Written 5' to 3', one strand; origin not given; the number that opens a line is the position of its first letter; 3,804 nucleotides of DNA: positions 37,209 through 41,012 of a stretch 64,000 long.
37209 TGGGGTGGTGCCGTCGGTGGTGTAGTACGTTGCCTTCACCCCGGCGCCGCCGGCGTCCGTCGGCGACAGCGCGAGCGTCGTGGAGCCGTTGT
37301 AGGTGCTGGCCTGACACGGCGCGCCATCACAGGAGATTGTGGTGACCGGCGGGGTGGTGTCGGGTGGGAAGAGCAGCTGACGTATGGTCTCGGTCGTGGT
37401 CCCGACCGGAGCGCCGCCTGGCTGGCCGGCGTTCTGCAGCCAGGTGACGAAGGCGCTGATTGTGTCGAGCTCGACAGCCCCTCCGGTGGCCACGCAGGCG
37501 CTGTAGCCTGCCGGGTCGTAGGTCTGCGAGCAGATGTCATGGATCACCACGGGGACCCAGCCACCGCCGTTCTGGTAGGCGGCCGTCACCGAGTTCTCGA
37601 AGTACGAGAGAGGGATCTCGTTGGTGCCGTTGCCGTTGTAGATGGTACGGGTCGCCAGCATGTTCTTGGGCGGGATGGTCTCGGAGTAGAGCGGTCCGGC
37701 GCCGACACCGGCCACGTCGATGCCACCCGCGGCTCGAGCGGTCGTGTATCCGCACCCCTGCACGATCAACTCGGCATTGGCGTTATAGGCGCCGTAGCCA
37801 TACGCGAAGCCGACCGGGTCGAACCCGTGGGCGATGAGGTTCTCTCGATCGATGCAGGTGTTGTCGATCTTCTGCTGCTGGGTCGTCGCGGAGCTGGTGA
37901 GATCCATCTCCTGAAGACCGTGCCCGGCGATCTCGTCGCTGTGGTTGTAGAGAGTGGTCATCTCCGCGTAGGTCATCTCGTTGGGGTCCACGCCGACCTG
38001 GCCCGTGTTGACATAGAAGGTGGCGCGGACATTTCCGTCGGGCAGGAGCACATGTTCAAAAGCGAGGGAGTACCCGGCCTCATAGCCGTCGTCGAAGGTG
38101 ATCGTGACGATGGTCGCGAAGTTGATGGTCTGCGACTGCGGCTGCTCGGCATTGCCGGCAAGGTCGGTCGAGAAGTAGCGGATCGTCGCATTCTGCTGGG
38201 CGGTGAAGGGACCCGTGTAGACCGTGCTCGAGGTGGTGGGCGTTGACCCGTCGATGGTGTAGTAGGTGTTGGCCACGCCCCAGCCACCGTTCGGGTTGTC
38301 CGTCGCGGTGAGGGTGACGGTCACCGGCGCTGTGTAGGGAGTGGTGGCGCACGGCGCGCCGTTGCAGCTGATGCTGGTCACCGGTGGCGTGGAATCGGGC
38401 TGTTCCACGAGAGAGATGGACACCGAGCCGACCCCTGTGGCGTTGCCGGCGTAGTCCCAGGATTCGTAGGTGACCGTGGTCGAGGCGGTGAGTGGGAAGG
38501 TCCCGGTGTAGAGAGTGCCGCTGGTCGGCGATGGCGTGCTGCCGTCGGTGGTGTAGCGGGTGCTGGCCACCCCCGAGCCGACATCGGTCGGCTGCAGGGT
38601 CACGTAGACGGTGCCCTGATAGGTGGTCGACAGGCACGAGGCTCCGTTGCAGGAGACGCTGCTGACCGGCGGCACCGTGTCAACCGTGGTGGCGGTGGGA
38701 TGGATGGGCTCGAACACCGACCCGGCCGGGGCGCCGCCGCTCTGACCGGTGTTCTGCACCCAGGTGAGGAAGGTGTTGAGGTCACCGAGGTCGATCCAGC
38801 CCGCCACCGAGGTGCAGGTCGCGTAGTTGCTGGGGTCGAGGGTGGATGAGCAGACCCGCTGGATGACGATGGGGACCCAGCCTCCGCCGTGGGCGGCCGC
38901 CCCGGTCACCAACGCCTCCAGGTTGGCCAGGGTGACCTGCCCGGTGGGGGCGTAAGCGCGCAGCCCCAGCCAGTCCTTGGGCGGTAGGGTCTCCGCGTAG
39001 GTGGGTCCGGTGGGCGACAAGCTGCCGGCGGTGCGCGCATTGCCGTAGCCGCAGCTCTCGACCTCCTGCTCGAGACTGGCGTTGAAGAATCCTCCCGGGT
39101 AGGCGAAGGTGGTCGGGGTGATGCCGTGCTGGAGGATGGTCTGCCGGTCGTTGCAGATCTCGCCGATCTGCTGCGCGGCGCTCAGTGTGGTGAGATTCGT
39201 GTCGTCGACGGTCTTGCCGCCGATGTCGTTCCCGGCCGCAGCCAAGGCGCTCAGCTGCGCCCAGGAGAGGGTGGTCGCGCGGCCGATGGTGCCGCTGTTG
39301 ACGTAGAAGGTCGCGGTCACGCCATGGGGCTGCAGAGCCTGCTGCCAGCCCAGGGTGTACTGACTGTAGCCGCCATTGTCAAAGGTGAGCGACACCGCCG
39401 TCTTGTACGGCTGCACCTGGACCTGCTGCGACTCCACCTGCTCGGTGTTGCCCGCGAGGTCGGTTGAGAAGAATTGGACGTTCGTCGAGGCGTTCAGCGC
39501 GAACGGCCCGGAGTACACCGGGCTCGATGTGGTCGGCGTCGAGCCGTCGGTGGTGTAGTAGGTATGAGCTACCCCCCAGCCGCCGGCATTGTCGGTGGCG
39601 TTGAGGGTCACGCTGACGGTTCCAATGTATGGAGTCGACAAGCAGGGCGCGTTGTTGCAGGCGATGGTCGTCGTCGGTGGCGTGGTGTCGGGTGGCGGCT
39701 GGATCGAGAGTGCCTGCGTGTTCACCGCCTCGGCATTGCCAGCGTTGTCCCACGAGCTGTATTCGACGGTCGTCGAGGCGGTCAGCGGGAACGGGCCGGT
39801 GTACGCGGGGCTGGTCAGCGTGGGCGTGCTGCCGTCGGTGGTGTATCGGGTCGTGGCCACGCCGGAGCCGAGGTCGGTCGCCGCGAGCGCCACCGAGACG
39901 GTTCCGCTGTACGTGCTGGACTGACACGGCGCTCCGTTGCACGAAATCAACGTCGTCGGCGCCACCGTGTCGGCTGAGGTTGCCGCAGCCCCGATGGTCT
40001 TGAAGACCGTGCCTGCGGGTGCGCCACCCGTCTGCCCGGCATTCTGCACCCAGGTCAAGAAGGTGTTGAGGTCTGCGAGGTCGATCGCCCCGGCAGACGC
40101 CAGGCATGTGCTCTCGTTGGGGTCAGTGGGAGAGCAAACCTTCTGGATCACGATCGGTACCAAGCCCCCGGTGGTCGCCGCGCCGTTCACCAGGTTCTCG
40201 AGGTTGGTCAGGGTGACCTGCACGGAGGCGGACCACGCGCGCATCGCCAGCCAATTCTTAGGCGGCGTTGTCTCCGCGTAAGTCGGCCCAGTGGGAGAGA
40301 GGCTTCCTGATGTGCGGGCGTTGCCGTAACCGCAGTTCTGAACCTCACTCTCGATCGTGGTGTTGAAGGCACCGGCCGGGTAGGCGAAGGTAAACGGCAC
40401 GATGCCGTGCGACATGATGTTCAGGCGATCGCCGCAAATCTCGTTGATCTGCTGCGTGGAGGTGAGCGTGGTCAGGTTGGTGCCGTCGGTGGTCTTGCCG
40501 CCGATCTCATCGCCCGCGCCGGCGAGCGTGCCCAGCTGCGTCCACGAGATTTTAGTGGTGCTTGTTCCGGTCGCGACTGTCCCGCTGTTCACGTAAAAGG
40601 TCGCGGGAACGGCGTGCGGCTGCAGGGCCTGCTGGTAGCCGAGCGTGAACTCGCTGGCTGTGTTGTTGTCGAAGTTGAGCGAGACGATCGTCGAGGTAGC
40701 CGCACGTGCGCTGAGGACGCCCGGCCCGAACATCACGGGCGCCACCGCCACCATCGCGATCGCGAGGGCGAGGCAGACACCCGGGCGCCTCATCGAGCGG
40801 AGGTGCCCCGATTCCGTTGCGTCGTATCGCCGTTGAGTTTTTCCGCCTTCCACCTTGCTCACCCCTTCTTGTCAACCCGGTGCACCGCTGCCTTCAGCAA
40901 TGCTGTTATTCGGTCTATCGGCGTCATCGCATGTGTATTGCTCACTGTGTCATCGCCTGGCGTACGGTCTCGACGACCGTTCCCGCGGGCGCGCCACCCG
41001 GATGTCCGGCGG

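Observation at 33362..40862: Secreted protein of about 2,500 aa combining three deacetylase-like domains, a purple-acid-phosphatase-like domain and 14 tandem modules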

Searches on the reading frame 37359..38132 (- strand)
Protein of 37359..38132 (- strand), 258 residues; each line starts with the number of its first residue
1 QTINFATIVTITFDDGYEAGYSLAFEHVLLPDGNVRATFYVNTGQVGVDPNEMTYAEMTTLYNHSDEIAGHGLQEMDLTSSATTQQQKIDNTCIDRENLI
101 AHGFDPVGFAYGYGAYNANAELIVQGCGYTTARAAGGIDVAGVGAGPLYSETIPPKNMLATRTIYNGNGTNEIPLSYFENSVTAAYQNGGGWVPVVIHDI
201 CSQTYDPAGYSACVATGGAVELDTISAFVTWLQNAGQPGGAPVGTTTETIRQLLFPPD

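Call 7: search_protein_families(library=pfam, max_evalue=1, proteins=[window:37359-38132:-])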
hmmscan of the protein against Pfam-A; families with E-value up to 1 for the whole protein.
seq(258 aa): 1 family
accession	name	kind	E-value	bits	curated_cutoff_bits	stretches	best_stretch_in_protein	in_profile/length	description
PF01522.26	Polysacc_deac_1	-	1e-10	42.1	23.1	1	8-131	8-123/124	Polysaccharide deacetylase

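Call 9: search_solved_structures(query=window:37359-38132:-, max_evalue=10, show_alignments=3)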
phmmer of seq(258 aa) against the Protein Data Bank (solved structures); distinct sequences matched with E-value up to 10: 5.
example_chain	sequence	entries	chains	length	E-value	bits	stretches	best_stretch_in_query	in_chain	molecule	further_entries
4q98_A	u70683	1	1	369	0.0049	19.8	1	59-144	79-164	Major fimbrial subunit protein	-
4koa_A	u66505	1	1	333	0.11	15.4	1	127-224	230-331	1,5-anhydro-D-fructose reductase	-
1ny1_A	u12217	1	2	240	0.28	14.1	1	9-90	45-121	Probable polysaccharide deacetylase pdaA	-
1w1a_1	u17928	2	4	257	0.31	14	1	9-90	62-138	PROBABLE POLYSACCHARIDE DEACETYLASE PDAA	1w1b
1w17_A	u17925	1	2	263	0.32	13.9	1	9-90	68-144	PROBABLE POLYSACCHARIDE DEACETYLASE PDAA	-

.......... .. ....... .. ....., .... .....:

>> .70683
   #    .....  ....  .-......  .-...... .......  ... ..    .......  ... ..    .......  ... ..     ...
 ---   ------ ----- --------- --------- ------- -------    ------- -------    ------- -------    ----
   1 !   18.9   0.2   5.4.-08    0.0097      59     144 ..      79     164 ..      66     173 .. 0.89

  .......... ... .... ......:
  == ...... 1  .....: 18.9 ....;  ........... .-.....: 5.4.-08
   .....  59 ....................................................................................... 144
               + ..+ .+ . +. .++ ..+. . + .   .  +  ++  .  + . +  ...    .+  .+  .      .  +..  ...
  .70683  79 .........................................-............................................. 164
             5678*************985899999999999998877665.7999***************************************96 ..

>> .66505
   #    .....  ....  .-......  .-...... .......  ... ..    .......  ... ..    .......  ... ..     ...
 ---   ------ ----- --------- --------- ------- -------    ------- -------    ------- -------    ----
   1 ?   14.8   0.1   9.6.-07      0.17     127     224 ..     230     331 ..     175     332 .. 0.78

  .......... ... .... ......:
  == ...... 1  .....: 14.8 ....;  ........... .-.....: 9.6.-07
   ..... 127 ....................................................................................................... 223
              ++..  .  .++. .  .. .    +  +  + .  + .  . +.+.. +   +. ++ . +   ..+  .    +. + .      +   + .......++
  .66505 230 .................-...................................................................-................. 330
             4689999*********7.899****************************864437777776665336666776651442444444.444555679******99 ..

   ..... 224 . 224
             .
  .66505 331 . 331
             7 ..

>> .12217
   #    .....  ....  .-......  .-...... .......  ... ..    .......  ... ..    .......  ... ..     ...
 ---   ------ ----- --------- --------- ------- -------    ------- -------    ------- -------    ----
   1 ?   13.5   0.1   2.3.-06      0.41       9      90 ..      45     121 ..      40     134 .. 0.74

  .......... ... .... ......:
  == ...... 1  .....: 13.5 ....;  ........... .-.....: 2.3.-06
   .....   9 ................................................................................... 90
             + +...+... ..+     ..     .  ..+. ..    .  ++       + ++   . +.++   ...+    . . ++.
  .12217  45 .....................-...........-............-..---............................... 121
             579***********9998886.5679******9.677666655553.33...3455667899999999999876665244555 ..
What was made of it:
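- Tried and rejected: The single-sequence PDB search with CE4 domain 3 gave only marginal PdaA hits and spurious ones (call 9).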

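Call 10: search_protein_families(library=ncbifam, max_evalue=1, proteins=[window:37359-38132:-])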
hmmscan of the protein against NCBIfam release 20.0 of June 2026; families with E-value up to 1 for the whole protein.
seq(258 aa): 3 families
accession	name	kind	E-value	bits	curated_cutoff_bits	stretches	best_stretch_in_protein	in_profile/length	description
TIGR02884.1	spore_pdaA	equivalog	0.0012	18.5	298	1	9-52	39-81/224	delta-lactam-biosynthetic de-N-acetylase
TIGR02764.1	spore_ybaN_pdaB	equivalog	0.0031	17.3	237.4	1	9-131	8-123/191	polysaccharide deacetylase family sporulation protein PdaB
TIGR04243.1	nodulat_NodB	equivalog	0.056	12.9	240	1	8-87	3-76/197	chitooligosaccharide deacetylase NodB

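Call 57: search_solved_structures(query=A3, max_evalue=1, show_alignments=2)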
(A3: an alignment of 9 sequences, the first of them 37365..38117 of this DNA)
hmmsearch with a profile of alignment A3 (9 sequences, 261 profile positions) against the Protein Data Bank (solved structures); distinct sequences matched with E-value up to 1: 48.
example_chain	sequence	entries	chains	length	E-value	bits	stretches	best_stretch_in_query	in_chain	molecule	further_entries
6dq3_A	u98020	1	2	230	6.9e-13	51.7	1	3-143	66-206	Polysaccharide deacetylase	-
7y51_A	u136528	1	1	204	1.8e-12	50.3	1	9-125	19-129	Predicted xylanase/chitin deacetylase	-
7fbw_A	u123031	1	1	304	3.8e-12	49.3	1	9-125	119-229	Predicted xylanase/chitin deacetylase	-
1ny1_A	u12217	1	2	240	5.9e-08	35.6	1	7-87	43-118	Probable polysaccharide deacetylase pdaA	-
1w1a_1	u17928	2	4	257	6.7e-08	35.4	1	7-87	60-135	PROBABLE POLYSACCHARIDE DEACETYLASE PDAA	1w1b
1w17_A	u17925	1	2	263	7e-08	35.3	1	7-87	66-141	PROBABLE POLYSACCHARIDE DEACETYLASE PDAA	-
8hfa_A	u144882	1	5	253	9.1e-08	34.9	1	8-129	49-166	NodB homology domain-containing protein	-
5o6y_A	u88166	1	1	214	3.1e-06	29.9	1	7-84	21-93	Peptidoglycan N-acetylglucosamine deacetylase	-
5o6y_B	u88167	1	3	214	3.2e-06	29.9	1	7-84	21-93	Peptidoglycan N-acetylglucosamine deacetylase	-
7bly_A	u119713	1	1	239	3.8e-06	29.6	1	7-91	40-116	Aspergillus niger contig An12c0130, genomic contig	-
4wcj_A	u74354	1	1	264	4.2e-06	29.5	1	8-129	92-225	Polysaccharide deacetylase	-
5lfz_A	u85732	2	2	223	4.7e-06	29.3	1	6-116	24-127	ArCE4A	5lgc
4l1g_A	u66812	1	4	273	5e-06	29.3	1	7-83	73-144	Peptidoglycan N-acetylglucosamine deacetylase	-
6h8l_A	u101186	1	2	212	7.1e-06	28.7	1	4-113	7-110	Peptidoglycan-N-acetylmuramic acid deacetylase PdaC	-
8he1_A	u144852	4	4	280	2.5e-05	27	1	10-129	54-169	Chitin deacetylase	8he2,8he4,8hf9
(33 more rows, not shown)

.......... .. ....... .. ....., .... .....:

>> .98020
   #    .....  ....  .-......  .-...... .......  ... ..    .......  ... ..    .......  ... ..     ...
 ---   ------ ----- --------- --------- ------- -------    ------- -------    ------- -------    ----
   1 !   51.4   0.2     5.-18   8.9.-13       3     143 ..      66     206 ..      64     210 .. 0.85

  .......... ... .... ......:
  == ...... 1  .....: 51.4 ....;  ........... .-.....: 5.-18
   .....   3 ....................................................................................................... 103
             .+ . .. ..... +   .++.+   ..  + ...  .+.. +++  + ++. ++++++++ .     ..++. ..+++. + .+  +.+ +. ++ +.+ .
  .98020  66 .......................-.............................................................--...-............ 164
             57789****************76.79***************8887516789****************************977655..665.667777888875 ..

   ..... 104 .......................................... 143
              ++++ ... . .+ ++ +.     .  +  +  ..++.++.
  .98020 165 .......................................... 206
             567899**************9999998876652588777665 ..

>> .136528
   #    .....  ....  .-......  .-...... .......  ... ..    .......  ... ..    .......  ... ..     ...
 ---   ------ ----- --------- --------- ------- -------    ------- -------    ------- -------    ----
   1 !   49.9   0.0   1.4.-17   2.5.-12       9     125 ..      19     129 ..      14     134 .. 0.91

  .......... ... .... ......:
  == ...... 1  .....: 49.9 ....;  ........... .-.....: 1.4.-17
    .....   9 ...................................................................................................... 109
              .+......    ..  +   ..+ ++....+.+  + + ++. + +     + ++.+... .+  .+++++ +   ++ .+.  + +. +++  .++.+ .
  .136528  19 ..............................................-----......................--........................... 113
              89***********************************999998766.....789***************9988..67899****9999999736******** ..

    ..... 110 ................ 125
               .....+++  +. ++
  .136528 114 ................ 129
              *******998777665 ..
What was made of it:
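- Closest known: PplD of Streptococcus pyogenes. Same: It is the best solved-structure match of the family's catalytic C-type CE4 profile (E=7e-13, call 57).
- Tried and rejected: It was superseded by the profile search (call 57).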

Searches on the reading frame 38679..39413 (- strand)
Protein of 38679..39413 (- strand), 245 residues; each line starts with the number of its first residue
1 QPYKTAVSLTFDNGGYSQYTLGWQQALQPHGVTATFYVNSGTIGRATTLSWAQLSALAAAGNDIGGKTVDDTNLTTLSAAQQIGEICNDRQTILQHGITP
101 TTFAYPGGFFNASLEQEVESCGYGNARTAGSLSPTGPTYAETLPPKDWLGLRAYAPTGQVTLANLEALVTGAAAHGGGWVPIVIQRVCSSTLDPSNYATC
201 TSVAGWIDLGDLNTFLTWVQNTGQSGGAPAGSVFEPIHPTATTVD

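Call 7: search_protein_families(library=pfam, max_evalue=1, proteins=[window:38679-39413:-])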
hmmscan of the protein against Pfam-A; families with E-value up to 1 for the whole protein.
seq(245 aa): 1 family
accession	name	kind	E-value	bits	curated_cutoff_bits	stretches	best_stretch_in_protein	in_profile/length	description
PF01522.26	Polysacc_deac_1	-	7.6e-19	68.3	23.1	1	4-123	6-121/124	Polysaccharide deacetylase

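Call 10: search_protein_families(library=ncbifam, max_evalue=1, proteins=[window:38679-39413:-])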
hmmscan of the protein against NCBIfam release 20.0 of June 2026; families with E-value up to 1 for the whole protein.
seq(245 aa): 7 families
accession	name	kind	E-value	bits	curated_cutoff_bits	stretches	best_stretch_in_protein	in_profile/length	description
TIGR02764.1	spore_ybaN_pdaB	equivalog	5.4e-08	32.8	237.4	1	5-123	6-121/191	polysaccharide deacetylase family sporulation protein PdaB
NF050820.1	PolSacchBiosHfsH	equivalog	5.2e-06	26.3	400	1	4-110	33-143/249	oligosaccharide deacetylase HfsH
NF045821.1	PgAcgDacpgdA1_Bac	equivalog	0.00019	20.4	400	1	3-95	85-173/282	peptidoglycan-N-acetylglucosamine deacetylase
TIGR04243.1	nodulat_NodB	equivalog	0.0011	18.5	240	1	6-95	3-88/197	chitooligosaccharide deacetylase NodB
TIGR02873.1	spore_ylxY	hypoth_equivalog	0.0054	16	391.5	1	3-116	83-193/268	probable sporulation protein, polysaccharide deacetylase family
TIGR02884.1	spore_pdaA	equivalog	0.0078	15.9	298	1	5-87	37-115/224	delta-lactam-biosynthetic de-N-acetylase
NF045820.1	PgAcgDacpgdA_Strep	equivalog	0.046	12.5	800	1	4-86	267-345/463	peptidoglycan-N-acetylglucosamine deacetylase PgdA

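Call 58: search_solved_structures(query=A4, max_evalue=1, show_alignments=2)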
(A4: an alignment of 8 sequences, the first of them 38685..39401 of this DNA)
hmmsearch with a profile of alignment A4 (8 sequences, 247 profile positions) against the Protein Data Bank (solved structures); distinct sequences matched with E-value up to 1: 24.
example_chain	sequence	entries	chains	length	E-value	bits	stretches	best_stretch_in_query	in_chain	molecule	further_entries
7y51_A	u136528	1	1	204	2.3e-07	33.7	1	6-121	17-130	Predicted xylanase/chitin deacetylase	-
7fbw_A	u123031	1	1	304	5.5e-07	32.5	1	6-121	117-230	Predicted xylanase/chitin deacetylase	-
6dq3_A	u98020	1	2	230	3.3e-06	29.9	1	6-127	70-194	Polysaccharide deacetylase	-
5jp6_A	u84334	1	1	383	0.00046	22.9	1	7-86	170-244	Putative polysaccharide deacetylase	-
2c71_A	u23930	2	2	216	0.0022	20.7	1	7-108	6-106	GLYCOSIDE HYDROLASE, FAMILY 11:CLOSTRIDIUM CELLULOSOME ENZYME, DOCKERIN TYPE I:POLYSACCHAR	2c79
1ny1_A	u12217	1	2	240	0.0037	20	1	7-82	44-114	Probable polysaccharide deacetylase pdaA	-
7bly_A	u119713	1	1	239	0.0039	19.9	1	3-83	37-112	Aspergillus niger contig An12c0130, genomic contig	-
1w17_A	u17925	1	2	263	0.0039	19.9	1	7-82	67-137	PROBABLE POLYSACCHARIDE DEACETYLASE PDAA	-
1w1a_1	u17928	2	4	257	0.0039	19.9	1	7-82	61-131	PROBABLE POLYSACCHARIDE DEACETYLASE PDAA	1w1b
5o6y_A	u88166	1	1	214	0.0062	19.2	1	6-80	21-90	Peptidoglycan N-acetylglucosamine deacetylase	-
5o6y_B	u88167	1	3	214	0.0064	19.2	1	6-80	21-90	Peptidoglycan N-acetylglucosamine deacetylase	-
4l1g_A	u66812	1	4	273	0.01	18.5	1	6-80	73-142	Peptidoglycan N-acetylglucosamine deacetylase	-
4wcj_A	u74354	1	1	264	0.035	16.8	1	7-70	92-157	Polysaccharide deacetylase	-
6h8l_A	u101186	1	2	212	0.092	15.4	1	6-116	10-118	Peptidoglycan-N-acetylmuramic acid deacetylase PdaC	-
6hm9_A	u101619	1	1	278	0.092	15.4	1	6-82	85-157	Putative polysaccharide deacetylase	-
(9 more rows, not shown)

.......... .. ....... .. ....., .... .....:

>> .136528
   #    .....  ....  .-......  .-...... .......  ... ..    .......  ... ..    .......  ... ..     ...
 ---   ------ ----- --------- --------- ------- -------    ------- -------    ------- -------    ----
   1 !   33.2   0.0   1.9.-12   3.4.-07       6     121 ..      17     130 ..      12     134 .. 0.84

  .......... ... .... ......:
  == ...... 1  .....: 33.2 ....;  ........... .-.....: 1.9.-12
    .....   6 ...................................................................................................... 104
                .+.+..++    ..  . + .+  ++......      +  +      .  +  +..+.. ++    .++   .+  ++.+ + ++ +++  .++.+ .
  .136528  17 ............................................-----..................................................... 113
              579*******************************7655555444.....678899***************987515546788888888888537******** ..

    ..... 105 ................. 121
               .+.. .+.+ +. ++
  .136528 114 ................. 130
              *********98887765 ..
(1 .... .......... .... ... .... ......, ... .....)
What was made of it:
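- On Carbohydrate esterase family 4 / NodB (PF01522): Family profiles hit solved CE4 enzymes (calls 57, 58). Alignment to 7y51 and 6dq3 confirms the register (calls 57, 58).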

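Call 77: search_protein_representatives(alignment_id=A4)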
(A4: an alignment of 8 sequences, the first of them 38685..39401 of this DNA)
Query: 8 sequences, 247 profile positions. Proteins with E-value up to 0.001 (for the whole library): 8294; up to 1e-10: 1738; up to 1e-30: 654. The best 150 are listed.
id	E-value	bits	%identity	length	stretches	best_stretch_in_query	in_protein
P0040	0.0e+00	1052.5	-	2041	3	2-245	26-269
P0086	8.8e-190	644.3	-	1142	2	2-246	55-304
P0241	6.9e-187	634.8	-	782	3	3-240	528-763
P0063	1.9e-185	630.1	-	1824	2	2-247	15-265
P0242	3.9e-184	625.8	-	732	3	2-246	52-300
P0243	9.2e-184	624.6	-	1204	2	2-246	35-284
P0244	3.7e-169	576.8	-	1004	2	2-246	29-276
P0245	1.3e-166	568.5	-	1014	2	2-246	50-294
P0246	4.2e-161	550.4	-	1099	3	3-240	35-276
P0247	1.2e-151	519.4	-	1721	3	5-239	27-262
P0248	9.2e-151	516.5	-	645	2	2-246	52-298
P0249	1.4e-141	486.5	-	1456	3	3-219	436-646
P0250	2.0e-129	446.6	-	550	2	2-245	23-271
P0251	2.9e-129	446.1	-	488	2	3-242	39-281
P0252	8.6e-113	392.2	-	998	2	2-240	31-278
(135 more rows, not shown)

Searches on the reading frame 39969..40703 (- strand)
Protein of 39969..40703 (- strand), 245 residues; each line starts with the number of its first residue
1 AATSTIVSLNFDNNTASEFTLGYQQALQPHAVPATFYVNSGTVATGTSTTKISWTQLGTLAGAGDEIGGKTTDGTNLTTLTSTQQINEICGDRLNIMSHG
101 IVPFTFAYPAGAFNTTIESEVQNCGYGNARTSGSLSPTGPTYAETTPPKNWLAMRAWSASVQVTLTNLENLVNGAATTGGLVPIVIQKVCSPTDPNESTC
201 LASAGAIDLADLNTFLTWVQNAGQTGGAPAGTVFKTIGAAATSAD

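Call 7: search_protein_families(library=pfam, max_evalue=1, proteins=[window:39969-40703:-])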
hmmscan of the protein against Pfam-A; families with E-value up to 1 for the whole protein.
seq(245 aa): 1 family
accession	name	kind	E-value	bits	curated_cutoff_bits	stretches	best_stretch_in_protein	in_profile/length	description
PF01522.26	Polysacc_deac_1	-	2.8e-13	50.3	23.1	1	5-126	7-121/124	Polysaccharide deacetylase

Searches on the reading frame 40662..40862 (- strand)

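Call 7: search_protein_families(library=pfam, max_evalue=1, proteins=[window:40662-40862:-])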
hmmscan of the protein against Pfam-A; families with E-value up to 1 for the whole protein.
seq(67 aa): 1 family
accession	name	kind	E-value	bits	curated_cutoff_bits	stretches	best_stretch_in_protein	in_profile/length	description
PF19698.5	DUF6197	-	0.17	12.7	24.6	1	5-43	19-52/111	Family of unknown function (DUF6197)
